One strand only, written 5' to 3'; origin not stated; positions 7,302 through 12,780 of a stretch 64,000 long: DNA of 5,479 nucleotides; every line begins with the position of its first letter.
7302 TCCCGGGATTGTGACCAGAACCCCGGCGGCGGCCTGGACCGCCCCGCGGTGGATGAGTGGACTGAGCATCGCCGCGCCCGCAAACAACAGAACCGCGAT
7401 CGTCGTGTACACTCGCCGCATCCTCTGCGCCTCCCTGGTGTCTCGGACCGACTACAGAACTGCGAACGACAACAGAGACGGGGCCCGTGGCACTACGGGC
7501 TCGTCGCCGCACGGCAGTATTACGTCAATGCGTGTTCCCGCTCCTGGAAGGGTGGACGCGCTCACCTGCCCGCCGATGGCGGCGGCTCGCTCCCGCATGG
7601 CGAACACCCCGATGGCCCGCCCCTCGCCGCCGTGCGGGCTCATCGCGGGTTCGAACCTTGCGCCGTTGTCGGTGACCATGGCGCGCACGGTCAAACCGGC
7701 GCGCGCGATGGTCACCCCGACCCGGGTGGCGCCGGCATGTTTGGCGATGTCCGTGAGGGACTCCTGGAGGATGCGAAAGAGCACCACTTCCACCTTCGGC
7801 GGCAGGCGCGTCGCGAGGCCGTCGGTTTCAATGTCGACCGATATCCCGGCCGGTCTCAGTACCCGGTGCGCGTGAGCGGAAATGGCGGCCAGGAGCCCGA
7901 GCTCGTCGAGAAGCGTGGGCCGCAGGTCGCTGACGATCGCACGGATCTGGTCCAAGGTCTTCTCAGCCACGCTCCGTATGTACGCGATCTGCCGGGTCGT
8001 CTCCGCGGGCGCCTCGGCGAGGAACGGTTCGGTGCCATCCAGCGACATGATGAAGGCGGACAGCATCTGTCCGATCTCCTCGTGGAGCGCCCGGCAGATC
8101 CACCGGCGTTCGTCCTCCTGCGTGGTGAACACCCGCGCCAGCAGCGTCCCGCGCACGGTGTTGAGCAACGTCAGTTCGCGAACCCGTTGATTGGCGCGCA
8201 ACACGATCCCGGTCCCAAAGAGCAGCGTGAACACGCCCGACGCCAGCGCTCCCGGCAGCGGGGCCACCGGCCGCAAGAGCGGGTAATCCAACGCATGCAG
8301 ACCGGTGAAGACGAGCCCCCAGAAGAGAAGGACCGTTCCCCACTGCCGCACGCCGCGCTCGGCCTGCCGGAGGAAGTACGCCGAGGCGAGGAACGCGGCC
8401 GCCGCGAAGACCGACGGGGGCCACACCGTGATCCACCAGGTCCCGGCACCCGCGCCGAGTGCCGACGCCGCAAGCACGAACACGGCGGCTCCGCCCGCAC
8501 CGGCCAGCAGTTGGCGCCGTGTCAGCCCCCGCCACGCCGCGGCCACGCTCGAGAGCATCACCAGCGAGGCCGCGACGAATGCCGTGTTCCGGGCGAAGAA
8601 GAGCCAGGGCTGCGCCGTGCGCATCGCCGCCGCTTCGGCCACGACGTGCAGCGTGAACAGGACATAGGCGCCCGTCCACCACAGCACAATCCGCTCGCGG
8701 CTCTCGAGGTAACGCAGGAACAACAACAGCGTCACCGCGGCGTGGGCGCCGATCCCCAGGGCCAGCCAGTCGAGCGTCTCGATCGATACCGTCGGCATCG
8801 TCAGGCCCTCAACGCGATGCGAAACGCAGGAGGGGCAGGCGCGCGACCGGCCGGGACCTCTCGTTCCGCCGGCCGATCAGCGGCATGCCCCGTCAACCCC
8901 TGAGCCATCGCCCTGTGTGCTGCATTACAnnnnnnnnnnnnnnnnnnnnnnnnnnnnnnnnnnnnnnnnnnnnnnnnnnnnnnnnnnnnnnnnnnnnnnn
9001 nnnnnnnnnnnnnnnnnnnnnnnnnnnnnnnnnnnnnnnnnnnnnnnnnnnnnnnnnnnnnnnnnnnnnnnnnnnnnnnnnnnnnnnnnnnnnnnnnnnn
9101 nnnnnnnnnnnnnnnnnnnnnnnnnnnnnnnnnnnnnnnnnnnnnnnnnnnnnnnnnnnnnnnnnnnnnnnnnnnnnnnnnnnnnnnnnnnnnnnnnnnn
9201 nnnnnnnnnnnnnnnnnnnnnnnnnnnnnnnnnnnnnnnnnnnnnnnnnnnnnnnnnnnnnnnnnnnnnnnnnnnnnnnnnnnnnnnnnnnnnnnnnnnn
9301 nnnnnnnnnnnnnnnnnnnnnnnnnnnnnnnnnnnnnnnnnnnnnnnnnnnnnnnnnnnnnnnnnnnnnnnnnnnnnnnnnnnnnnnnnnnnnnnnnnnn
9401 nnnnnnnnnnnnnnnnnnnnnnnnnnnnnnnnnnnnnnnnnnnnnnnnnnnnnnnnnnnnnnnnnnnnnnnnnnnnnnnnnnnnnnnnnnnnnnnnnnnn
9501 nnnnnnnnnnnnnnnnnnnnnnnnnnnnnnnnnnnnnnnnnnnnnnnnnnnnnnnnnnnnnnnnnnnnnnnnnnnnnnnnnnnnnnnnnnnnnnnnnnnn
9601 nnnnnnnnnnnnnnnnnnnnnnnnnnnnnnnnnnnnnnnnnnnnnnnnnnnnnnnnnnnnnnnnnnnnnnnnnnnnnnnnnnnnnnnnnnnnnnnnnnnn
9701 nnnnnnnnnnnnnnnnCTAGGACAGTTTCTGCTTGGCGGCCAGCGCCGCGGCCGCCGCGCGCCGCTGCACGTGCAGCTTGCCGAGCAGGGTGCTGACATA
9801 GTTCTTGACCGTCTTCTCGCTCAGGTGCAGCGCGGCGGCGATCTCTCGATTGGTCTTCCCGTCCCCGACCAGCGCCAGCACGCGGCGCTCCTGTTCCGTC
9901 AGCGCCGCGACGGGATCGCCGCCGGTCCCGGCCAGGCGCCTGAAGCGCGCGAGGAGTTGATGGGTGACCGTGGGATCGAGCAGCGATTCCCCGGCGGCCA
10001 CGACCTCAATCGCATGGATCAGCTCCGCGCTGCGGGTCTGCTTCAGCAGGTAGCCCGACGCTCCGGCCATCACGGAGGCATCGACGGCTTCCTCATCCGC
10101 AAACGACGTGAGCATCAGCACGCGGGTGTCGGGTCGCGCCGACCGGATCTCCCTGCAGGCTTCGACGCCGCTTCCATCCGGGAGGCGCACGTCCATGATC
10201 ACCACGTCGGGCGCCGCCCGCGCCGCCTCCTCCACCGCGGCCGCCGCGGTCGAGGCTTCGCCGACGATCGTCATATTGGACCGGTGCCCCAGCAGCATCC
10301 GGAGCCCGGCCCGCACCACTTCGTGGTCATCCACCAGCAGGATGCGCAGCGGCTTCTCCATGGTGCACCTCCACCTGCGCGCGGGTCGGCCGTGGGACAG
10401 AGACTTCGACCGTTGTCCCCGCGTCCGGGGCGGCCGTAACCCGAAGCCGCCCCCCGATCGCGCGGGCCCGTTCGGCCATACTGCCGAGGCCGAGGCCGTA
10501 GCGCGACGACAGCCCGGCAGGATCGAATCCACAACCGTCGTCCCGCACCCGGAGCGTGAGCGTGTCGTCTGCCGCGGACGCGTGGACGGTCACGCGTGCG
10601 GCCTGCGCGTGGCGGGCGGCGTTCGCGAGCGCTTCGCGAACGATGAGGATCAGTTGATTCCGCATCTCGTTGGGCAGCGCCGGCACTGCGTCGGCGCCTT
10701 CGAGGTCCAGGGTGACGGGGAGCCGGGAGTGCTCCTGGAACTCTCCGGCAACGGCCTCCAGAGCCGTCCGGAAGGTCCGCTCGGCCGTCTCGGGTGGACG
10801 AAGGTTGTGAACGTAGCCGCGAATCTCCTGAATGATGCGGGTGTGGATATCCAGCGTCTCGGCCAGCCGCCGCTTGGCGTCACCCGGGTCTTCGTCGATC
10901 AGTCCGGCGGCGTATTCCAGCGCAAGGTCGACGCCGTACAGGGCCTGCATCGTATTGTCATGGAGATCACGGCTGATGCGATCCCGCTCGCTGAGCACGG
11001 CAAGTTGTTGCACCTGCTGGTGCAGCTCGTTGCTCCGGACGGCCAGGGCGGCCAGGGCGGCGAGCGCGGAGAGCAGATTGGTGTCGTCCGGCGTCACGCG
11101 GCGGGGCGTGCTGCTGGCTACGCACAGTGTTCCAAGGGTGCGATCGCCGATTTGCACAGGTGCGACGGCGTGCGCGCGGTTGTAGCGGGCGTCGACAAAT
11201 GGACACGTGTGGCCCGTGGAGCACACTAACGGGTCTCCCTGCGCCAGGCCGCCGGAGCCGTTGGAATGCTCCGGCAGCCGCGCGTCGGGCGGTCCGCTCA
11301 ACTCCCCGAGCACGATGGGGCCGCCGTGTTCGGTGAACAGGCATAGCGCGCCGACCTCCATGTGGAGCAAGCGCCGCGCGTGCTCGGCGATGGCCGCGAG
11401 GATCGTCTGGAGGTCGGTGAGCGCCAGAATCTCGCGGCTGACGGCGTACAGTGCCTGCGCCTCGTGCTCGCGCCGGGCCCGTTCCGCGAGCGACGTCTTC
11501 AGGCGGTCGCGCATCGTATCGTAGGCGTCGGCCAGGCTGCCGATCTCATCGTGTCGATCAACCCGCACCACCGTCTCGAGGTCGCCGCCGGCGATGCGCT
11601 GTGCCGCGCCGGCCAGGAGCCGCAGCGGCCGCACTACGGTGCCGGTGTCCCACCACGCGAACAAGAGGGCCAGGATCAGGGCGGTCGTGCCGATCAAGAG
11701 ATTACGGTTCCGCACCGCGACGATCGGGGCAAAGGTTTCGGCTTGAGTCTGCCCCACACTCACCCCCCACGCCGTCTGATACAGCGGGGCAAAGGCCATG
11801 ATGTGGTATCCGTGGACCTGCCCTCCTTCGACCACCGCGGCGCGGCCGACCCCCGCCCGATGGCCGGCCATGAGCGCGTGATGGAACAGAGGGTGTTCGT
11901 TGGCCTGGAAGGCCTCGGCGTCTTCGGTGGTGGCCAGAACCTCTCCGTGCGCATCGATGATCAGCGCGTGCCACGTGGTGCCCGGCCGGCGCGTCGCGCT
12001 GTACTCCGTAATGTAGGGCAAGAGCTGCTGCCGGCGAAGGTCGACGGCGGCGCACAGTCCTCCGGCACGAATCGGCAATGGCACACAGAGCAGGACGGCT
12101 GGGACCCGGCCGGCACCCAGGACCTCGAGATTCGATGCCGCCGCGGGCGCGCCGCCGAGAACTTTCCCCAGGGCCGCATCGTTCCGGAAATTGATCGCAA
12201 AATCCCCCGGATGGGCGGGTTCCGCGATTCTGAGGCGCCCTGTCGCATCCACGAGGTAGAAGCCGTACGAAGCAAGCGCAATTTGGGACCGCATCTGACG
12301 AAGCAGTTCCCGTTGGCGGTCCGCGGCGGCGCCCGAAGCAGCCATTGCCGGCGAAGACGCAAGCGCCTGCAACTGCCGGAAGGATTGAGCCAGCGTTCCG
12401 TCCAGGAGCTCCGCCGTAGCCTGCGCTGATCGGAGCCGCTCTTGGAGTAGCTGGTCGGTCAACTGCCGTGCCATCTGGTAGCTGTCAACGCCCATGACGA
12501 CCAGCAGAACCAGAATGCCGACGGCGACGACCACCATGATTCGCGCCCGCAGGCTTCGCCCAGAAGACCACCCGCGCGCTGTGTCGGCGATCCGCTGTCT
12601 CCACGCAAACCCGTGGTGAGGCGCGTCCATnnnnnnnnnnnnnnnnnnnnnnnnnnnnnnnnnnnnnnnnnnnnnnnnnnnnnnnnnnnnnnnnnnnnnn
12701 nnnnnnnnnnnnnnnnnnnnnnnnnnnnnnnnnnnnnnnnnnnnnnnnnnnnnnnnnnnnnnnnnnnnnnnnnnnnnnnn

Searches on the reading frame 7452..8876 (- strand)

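Call 65: search_protein_families(library=pfam, proteins=[window:7452-8876:-], max_evalue=0.0001)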
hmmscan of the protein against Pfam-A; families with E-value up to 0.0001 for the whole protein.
window:7452-8876:- (474 aa): 2 families
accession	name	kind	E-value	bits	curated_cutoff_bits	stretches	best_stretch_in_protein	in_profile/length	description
PF07730.19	HisKA_3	-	6.8e-11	43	24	1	256-322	1-67/68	Histidine kinase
PF02518.31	HATPase_c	-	5.2e-09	37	26.4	1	363-455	3-108/111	Histidine kinase-, DNA gyrase B-, and HSP90-like ATPase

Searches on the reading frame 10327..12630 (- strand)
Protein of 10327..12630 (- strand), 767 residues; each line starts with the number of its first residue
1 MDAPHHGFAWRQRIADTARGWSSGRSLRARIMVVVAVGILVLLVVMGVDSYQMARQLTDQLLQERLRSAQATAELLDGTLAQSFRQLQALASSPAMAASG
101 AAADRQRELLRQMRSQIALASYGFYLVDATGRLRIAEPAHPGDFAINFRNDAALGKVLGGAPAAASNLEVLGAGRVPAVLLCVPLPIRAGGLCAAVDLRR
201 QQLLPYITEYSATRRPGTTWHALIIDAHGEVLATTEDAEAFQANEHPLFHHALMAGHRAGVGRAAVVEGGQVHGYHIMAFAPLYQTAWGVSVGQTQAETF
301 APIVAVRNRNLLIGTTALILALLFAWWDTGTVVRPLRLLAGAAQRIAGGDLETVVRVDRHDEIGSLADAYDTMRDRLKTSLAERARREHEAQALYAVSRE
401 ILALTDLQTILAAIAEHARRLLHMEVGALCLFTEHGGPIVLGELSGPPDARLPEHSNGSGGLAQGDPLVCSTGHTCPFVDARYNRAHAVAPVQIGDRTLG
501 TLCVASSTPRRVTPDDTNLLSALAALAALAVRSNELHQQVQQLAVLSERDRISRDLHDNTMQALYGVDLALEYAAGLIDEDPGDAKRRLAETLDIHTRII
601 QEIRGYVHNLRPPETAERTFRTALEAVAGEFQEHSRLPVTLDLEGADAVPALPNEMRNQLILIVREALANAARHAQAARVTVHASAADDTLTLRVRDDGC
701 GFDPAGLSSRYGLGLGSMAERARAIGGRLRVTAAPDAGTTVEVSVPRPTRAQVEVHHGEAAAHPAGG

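Call 69: search_protein_families(library=pfam, proteins=[window:10327-12630:-], max_evalue=0.001)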
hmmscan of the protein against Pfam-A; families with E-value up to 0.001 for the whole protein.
window:10327-12630:- (767 aa): 8 families
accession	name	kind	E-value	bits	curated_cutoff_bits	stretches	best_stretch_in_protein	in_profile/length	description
PF02518.31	HATPase_c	-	3.2e-15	56.9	26.4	1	658-748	4-110/111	Histidine kinase-, DNA gyrase B-, and HSP90-like ATPase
PF00672.30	HAMP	-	1e-14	55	25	1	330-378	4-52/53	HAMP domain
PF01590.32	GAF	-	2.4e-14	54.4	22.4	1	406-531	1-133/133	GAF domain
PF07730.19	HisKA_3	-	4.3e-14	53.2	24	1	548-614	1-67/68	Histidine kinase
PF13185.12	GAF_2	-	7.6e-11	42.8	28.6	1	405-531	2-135/136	GAF domain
PF13492.12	GAF_3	-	1.7e-09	38.6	27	1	406-531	1-127/129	GAF domain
PF13581.12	HATPase_c_2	-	3.8e-08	33.8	27.4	1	651-707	23-84/127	Histidine kinase-like ATPase domain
PF02743.24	dCache_1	-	7.6e-05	22.8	45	1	58-237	4-184/240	Cache domain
